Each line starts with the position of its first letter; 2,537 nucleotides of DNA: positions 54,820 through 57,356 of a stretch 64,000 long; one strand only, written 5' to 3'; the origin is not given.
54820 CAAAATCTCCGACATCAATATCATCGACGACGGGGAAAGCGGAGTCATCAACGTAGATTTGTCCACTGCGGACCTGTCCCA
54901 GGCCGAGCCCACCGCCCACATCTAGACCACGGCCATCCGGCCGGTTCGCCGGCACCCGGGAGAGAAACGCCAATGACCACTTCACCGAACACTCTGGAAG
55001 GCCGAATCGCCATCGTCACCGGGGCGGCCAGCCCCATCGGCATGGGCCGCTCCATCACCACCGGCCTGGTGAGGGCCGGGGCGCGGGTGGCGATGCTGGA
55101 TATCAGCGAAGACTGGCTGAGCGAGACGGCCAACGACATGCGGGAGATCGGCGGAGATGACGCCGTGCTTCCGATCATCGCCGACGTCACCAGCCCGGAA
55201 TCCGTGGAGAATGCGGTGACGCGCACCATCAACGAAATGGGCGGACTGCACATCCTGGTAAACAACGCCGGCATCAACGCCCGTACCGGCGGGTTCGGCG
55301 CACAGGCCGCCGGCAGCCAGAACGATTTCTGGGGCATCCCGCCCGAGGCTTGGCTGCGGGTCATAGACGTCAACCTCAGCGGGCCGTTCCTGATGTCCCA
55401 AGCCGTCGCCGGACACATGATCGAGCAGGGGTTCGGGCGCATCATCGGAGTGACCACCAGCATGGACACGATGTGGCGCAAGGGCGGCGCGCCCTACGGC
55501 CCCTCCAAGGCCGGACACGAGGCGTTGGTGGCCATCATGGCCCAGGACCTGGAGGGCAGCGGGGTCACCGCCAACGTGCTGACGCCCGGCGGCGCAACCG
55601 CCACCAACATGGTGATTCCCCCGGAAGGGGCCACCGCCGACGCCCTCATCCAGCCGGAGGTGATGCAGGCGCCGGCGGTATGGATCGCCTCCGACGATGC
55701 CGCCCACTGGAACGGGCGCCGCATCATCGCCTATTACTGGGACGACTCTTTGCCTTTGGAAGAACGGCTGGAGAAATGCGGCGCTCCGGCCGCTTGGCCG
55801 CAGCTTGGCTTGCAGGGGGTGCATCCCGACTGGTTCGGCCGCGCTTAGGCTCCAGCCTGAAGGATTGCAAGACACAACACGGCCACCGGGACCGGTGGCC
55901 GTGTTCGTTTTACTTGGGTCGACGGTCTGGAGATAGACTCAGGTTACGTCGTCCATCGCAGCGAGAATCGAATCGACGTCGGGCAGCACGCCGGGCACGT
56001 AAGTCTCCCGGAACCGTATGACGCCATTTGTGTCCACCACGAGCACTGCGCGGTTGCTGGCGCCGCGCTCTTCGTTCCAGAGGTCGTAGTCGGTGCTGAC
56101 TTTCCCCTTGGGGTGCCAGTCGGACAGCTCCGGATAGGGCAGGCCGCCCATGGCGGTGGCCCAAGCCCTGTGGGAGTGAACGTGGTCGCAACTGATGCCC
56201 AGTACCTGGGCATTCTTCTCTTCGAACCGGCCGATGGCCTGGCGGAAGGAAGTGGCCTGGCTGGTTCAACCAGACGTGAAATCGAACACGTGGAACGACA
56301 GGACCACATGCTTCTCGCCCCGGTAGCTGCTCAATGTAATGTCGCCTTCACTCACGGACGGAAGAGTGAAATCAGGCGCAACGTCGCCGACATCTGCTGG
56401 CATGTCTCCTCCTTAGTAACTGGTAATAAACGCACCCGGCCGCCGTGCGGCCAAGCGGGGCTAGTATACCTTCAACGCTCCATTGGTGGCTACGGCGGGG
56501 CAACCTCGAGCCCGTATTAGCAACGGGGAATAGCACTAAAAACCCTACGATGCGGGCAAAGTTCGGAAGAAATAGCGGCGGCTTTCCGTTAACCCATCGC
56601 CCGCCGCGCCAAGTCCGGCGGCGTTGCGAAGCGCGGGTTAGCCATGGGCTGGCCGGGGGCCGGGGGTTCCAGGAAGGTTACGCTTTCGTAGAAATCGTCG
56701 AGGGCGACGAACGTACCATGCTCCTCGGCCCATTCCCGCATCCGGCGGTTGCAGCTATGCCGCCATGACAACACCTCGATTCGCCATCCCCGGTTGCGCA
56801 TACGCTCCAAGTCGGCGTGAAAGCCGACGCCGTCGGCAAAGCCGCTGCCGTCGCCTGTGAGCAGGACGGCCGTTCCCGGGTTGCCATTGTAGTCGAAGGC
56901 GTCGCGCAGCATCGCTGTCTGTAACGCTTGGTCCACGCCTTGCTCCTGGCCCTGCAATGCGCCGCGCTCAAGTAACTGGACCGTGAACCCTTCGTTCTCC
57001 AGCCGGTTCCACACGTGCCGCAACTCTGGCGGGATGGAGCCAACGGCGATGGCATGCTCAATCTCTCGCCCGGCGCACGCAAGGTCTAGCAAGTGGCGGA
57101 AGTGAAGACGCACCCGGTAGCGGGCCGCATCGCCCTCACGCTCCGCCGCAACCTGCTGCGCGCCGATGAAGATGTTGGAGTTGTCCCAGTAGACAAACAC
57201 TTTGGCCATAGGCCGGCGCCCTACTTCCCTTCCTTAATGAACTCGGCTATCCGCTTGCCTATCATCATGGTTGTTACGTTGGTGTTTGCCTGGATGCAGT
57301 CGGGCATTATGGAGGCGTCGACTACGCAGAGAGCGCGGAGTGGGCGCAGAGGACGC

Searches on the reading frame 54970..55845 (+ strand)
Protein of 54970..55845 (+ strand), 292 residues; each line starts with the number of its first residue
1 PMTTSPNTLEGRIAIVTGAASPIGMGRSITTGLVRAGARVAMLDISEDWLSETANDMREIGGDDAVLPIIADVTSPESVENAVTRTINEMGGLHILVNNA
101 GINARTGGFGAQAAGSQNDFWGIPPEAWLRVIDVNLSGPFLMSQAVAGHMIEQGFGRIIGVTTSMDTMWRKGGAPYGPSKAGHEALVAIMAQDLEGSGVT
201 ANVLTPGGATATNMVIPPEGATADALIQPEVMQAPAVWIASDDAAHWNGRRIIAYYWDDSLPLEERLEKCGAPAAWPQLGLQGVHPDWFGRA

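Call 97: search_protein_families(library=pfam, proteins=[window:54970-55845:+], max_evalue=0.01)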
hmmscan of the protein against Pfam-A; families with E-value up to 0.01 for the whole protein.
window:54970-55845:+ (292 aa): 2 families
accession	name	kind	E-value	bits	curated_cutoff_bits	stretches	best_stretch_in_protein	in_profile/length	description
PF00106.31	adh_short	-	1.8e-39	135.7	26.6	1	13-215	2-187/195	short chain dehydrogenase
PF13561.12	adh_short_C2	-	1.5e-33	116.8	27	1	18-241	1-218/236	Enoyl-(Acyl carrier protein) reductase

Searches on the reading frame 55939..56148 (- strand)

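Call 97: search_protein_families(library=pfam, proteins=[window:55939-56148:-], max_evalue=0.01)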
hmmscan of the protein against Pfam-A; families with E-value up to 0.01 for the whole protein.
window:55939-56148:- (69 aa): 1 family
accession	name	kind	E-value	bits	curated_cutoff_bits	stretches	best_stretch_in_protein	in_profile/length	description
PF00578.27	AhpC-TSA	-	6.6e-07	29.8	26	1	3-46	82-123/124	AhpC/TSA family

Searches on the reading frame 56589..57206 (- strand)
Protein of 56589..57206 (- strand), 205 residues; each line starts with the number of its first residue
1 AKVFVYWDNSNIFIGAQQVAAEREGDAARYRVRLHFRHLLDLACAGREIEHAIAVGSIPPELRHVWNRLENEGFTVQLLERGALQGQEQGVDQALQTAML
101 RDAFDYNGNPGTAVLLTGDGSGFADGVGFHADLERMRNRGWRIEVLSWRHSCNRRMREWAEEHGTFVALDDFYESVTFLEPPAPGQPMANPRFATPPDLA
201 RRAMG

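Call 97: search_protein_families(library=pfam, proteins=[window:56589-57206:-], max_evalue=0.01)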
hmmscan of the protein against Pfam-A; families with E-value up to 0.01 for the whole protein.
window:56589-57206:- (205 aa): 1 family
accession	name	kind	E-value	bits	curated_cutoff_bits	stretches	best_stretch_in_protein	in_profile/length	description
PF01936.24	NYN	-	3e-11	44.5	24.2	1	2-149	1-126/145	NYN domain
